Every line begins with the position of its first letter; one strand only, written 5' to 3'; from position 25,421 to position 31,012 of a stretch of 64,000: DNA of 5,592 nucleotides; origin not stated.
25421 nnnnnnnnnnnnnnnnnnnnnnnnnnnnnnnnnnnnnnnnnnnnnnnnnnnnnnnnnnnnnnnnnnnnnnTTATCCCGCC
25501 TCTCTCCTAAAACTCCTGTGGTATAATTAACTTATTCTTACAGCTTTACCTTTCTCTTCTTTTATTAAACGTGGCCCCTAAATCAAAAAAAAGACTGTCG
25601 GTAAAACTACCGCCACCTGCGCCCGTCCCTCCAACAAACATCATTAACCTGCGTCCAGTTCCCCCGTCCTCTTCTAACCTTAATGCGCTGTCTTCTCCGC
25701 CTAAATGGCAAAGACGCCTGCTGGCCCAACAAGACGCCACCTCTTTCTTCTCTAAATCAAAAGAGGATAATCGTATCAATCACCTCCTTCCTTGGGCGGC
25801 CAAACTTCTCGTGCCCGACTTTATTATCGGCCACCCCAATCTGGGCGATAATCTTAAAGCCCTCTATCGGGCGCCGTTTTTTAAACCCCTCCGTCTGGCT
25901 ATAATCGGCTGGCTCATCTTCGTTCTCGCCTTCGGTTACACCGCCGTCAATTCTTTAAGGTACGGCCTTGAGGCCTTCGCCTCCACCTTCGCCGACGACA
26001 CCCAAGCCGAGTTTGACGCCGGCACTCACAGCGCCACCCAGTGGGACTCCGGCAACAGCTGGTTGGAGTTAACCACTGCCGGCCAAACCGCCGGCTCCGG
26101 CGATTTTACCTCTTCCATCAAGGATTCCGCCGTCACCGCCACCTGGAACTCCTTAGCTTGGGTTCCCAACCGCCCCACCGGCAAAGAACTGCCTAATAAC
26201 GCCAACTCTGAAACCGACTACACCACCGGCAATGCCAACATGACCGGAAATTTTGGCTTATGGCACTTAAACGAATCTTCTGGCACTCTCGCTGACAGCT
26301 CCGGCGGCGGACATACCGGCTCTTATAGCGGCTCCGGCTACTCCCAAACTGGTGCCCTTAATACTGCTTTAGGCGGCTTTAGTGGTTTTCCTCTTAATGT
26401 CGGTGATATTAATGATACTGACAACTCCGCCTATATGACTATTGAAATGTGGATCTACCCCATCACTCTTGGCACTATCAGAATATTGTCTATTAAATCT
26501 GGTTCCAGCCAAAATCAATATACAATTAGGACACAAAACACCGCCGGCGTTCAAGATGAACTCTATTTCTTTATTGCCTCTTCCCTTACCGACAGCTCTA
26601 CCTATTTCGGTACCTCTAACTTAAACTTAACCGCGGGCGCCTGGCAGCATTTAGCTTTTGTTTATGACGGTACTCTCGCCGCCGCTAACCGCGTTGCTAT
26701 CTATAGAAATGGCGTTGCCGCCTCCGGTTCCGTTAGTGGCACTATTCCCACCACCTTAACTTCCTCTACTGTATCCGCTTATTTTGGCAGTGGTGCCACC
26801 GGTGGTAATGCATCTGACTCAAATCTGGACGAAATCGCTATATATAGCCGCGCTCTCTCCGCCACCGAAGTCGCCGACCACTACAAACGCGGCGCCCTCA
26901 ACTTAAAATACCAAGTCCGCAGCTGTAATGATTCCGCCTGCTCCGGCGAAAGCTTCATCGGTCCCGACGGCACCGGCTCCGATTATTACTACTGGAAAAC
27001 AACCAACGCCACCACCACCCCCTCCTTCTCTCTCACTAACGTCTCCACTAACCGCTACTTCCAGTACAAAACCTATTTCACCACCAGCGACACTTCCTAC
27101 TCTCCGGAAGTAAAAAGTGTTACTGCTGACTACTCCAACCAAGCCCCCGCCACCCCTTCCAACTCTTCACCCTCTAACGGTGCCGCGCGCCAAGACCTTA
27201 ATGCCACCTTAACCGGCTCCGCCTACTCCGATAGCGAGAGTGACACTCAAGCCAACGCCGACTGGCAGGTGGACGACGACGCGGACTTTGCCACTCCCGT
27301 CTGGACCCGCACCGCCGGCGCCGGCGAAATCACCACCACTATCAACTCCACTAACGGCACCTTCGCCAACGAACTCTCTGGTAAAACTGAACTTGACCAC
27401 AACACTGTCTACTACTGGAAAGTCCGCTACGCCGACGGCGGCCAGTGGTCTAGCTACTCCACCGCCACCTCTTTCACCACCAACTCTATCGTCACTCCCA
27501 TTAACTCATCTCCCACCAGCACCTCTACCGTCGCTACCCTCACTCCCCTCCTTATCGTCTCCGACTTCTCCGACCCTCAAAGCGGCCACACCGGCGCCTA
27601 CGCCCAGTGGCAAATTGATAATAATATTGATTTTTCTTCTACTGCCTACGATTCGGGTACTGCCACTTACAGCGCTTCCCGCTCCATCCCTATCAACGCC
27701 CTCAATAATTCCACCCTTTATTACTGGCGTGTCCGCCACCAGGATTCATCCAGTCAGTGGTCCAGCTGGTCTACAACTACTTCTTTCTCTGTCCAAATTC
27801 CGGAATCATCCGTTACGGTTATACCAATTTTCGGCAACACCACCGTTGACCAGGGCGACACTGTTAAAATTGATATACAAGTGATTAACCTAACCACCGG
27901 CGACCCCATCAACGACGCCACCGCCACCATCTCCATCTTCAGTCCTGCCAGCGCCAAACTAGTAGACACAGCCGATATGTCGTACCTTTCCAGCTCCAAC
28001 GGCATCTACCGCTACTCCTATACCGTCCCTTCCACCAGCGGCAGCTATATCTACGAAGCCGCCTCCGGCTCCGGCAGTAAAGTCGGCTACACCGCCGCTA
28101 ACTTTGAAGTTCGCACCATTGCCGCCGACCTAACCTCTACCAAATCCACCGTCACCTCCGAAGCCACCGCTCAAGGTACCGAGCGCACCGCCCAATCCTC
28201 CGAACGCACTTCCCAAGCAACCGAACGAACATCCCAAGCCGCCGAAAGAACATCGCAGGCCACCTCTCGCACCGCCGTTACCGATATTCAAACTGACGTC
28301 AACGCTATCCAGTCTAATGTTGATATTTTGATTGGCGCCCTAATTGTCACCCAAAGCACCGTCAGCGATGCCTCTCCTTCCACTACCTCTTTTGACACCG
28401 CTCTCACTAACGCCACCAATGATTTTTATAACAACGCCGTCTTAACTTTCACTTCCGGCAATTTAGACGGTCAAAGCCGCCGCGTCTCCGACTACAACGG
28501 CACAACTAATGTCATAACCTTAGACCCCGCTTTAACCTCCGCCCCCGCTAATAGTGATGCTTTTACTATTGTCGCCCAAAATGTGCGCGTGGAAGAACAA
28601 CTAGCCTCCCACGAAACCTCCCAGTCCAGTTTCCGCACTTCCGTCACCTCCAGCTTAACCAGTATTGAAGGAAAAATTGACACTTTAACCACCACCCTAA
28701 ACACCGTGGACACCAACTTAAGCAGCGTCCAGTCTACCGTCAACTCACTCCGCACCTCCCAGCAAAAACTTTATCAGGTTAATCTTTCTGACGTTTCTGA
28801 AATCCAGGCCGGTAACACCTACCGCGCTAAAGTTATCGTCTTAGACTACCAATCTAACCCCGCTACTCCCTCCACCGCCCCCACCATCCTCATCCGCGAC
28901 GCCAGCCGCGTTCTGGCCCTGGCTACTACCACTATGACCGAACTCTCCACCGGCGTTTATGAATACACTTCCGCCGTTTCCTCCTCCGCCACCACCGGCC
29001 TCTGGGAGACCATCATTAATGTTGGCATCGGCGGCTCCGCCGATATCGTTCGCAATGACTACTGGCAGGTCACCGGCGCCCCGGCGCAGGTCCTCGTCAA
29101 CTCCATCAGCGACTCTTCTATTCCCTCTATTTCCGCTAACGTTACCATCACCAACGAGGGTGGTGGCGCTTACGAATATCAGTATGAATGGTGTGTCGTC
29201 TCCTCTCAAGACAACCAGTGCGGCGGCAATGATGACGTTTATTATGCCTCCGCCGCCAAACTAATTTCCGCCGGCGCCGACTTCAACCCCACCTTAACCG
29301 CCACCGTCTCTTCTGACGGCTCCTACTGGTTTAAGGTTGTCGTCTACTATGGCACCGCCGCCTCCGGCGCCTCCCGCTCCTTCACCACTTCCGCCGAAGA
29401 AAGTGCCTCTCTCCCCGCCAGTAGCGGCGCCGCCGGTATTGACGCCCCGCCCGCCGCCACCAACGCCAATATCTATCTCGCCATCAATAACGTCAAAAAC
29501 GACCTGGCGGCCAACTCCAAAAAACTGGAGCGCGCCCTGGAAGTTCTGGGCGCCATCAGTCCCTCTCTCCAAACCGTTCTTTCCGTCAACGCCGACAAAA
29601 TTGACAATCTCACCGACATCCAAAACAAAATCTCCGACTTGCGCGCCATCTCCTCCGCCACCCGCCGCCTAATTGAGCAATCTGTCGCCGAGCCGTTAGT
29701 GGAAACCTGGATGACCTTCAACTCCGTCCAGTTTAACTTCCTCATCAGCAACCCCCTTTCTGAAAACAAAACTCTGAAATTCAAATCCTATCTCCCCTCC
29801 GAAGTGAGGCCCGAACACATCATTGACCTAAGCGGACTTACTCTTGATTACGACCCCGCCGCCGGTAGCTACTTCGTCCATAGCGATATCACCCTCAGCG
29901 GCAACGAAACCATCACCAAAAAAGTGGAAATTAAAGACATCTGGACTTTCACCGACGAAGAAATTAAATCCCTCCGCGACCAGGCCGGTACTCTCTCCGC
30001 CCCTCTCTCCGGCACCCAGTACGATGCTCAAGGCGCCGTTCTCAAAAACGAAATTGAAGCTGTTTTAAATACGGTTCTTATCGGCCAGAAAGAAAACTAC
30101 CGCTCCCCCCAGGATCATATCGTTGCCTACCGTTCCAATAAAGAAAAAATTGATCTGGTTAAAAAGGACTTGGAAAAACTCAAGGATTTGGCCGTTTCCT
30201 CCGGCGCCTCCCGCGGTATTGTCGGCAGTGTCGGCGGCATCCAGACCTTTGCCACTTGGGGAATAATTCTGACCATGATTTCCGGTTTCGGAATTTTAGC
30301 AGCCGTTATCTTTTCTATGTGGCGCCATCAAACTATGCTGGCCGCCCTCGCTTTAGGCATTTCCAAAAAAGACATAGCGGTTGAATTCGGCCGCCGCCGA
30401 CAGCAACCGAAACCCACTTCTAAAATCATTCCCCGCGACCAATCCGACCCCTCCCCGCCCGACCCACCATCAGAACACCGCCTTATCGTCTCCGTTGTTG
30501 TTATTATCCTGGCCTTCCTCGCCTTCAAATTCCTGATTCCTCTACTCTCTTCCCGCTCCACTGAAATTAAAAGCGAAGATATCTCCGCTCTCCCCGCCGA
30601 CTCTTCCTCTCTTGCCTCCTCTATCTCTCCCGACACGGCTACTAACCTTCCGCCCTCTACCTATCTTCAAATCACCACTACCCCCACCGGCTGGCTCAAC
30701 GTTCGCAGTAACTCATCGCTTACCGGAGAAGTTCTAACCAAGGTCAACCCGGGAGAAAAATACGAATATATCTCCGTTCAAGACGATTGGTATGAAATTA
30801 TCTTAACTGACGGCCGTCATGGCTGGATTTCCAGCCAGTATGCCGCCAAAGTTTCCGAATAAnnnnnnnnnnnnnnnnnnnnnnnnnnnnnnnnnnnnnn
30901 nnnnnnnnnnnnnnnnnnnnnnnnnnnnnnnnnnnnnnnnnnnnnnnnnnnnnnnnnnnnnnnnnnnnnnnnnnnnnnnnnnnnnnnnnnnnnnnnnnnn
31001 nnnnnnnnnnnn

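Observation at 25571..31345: A 1763-aa multidomain surface protein translationally coupled to a PrsW/CPBP-like intramembrane protease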

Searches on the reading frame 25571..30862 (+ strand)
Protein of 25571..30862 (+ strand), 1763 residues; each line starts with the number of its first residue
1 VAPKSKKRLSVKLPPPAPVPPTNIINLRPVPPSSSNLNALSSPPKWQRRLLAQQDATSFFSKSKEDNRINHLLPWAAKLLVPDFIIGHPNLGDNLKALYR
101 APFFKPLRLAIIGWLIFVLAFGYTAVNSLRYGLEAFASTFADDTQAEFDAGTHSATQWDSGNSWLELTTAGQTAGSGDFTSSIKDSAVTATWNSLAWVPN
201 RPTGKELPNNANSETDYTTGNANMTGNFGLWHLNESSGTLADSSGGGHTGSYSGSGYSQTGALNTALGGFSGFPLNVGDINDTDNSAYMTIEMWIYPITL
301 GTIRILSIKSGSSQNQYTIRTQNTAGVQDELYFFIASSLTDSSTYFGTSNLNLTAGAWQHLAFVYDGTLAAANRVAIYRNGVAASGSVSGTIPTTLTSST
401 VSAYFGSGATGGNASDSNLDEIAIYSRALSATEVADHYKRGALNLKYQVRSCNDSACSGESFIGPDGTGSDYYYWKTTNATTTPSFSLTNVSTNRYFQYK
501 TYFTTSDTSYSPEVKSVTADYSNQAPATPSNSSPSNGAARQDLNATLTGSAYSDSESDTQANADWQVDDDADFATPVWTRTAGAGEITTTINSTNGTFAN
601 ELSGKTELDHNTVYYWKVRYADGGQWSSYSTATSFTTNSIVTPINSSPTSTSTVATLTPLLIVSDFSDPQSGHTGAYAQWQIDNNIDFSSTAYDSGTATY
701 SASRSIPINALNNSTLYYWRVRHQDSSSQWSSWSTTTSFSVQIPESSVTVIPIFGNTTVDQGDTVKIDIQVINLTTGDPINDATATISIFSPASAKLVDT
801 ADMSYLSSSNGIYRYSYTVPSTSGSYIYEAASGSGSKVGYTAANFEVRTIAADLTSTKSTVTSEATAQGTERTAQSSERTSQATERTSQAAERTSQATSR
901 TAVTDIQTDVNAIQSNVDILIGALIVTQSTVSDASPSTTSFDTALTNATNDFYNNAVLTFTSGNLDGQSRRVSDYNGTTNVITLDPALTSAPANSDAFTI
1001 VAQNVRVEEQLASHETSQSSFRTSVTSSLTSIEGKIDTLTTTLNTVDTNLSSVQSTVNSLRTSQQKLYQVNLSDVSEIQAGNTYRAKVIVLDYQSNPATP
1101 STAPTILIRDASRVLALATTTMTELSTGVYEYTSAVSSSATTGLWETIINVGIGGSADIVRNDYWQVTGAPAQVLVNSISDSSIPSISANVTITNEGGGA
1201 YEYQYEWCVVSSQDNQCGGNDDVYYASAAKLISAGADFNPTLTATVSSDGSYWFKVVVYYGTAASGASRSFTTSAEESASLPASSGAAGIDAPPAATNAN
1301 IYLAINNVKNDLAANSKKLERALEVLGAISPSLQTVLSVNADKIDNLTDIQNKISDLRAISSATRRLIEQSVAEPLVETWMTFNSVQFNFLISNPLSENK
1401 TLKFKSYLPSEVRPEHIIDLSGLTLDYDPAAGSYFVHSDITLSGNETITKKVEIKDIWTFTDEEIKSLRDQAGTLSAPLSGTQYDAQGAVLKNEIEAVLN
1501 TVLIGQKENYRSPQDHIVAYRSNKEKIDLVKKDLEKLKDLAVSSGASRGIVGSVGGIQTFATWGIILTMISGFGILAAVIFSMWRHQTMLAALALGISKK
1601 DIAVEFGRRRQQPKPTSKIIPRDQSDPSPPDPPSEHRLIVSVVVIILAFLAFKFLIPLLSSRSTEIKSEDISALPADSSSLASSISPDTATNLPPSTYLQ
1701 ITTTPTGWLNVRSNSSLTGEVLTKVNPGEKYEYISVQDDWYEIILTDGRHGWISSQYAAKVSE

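Call 3: search_protein_families(library=pfam, proteins=[window:25571-30862:+], max_evalue=1)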
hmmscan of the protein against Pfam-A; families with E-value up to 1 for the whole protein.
window:25571-30862:+ (1763 aa): 8 families
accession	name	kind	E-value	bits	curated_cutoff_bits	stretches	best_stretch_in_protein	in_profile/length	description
PF13385.13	Laminin_G_3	-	4.3e-19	69.6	27.6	1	283-435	14-151/151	Concanavalin A-like lectin/glucanases superfamily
PF08239.17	SH3_3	-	3.5e-10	40.4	27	1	1709-1757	3-52/54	Bacterial SH3 domain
PF25788.1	Ig_Rha78A_N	-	2.7e-07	31.2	27.4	2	686-741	44-101/105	Rha78A-like, N-terminal immunoglobulin domain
PF01835.25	MG2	-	1.4e-06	29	32.8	1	1079-1147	12-78/96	MG2 domain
PF06347.19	SH3_4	-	0.023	14.9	24.1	1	1709-1755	5-51/56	Bacterial SH3 domain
PF06056.18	Terminase_5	-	0.15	12.5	20.3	1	607-627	24-44/58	Putative ATPase subunit of terminase (gpP-like)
PF09356.15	Phage_BR0599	-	0.16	12.8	22.9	1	952-1002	2-51/80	Phage conserved hypothetical protein BR0599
PF23991.1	DUF7310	-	0.19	12.7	40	1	1007-1065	8-68/83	Coiled-coil region of unknown function (DUF7310)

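Call 4: search_protein_families(library=ncbifam, proteins=[window:25571-30862:+], max_evalue=1)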
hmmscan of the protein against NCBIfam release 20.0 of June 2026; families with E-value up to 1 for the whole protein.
window:25571-30862:+ (1763 aa): 4 families
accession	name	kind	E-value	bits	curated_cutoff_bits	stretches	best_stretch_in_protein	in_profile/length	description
NF038218.1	IcmG_DotF_IVB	equivalog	4.1e-06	26.6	200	2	1636-1686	49-98/266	type IVB secretion system protein IcmG/DotF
TIGR04211.1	SH3_and_anchor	equivalog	0.00031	20.4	65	1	1709-1758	8-58/198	TIGR04211 family SH3 domain-containing protein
NF045622.1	Npun_F5560_fam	hypoth_equivalog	0.14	12.2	125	1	996-1070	24-97/156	Npun_F5560 family protein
TIGR04087.1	YqxM_for_SipW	equivalog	0.35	10.4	80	1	1185-1259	85-158/186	amyloid fiber anchoring/assembly protein TapA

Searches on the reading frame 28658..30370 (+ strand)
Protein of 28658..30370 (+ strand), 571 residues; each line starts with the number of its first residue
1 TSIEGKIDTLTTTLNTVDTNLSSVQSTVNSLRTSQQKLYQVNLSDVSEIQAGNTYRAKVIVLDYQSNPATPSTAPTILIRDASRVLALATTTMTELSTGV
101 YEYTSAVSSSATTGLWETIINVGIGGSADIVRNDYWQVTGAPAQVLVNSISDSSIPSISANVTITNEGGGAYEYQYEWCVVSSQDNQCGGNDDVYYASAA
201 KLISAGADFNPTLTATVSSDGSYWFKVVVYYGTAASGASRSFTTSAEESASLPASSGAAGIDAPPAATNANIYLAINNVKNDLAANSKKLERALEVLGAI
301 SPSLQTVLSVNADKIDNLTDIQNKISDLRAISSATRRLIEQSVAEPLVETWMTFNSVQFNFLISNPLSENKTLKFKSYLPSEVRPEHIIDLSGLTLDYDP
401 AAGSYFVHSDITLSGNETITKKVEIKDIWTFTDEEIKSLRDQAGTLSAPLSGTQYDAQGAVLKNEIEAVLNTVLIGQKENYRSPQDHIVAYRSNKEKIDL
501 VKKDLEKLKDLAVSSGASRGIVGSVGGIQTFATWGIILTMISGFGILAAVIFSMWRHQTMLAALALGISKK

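Call 43: search_protein_representatives(protein=window:28658-30370:+)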
Query: 571 residues. Proteins with E-value up to 0.001 (for the whole library): 1079; up to 1e-10: 866; up to 1e-30: 350. The best 150 are listed.
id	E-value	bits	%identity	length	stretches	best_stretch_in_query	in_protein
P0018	0.0e+00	1220.7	91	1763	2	1-571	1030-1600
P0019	4.0e-252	853.9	63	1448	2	1-571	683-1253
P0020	1.3e-237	806.0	54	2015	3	3-570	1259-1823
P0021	1.0e-226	770.1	61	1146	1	1-571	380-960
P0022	3.8e-195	665.9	53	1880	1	3-569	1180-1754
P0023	3.5e-193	659.4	49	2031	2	1-560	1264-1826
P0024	3.1e-188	643.1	53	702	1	1-566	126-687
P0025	2.4e-185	633.6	55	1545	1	4-570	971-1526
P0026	1.4e-183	627.7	53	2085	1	1-570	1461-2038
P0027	1.8e-177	607.6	43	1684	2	1-563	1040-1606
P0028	2.0e-174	597.5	55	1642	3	287-571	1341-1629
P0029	1.2e-172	591.7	50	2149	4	281-567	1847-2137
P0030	1.9e-171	587.7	47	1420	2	3-571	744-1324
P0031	7.2e-168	575.9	51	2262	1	1-566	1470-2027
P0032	2.2e-167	574.3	52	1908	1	1-566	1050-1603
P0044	4.2e-137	474.4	50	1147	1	2-451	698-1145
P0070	4.1e-66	240.2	43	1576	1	294-567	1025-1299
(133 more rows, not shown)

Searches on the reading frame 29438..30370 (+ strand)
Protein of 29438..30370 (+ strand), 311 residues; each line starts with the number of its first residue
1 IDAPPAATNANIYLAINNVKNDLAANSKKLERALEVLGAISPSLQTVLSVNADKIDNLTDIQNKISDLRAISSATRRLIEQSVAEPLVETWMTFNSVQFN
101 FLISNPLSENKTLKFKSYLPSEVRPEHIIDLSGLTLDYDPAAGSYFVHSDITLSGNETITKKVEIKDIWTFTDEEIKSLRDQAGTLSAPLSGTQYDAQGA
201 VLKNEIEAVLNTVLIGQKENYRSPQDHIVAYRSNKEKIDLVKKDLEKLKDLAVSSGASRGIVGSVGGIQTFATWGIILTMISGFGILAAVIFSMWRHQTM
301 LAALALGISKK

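Call 28: find_homologous_proteins(query=window:29438-30370:+, max_evalue=0.001)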
Query window:29438-30370:+ (311 aa): 1 proteins with E <= 0.001 among 8000 candidates.
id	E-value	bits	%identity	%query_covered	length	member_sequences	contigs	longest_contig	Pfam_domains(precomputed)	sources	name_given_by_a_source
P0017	1.2e-78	282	45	93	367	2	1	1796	-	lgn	-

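Call 58: find_homologous_proteins(query=A4, max_evalue=0.00001)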
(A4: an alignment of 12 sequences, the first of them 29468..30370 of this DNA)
Query A4 (12 sequences) (301 aa, profile of the alignment): 9 proteins with E <= 0.00001 among 8000 candidates.
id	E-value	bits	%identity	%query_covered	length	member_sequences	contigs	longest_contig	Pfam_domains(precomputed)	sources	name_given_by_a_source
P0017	9.5e-111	387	45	96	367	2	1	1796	-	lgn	-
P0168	9.6e-96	338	54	73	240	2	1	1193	-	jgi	jgi:hypothetical protein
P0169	2.7e-74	268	37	66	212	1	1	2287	-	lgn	-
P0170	1.6e-65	239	34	52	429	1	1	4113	-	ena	-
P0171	2.7e-56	209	36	59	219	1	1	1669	-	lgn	-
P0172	8.6e-51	191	31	71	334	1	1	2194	-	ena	-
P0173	1.5e-50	190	31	75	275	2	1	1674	-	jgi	-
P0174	2.6e-50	189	33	67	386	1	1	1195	-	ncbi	-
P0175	5.6e-46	175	33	68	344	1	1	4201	-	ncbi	-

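Call 66: predict_structure(alignment_id=A4)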
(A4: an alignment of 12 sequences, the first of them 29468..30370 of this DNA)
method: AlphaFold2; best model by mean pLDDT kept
length: 301 residues; sequences in the alignment: 12
mean_pLDDT: 79.1   pTM: 0.58
mean pLDDT of the five models: 79.1, 78.8, 78.1, 77.8, 74.0
residues with pLDDT >= 90: 43; 70-90: 200; 50-70: 51; < 50: 7
segments of 3 or more residues with pLDDT < 50: none
pLDDT, mean of each block of 10 residues (from residue 1): 71 80 71 68 69 81 79 76 78 85 89 88 91 92 85 85 87 86 85 92 79 73 88 89 68 49 67 84 81 63 42
secondary structure, 60 per line:
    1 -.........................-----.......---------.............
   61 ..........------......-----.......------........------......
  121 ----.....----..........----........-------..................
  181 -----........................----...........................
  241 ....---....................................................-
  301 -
elements in order: H2-26 H32-38 H48-70 E77-82 E88-94 E101-108 E118-120 E125-129 E134-143 E148-155 H163-180 H186-209 H214-244 H248-299
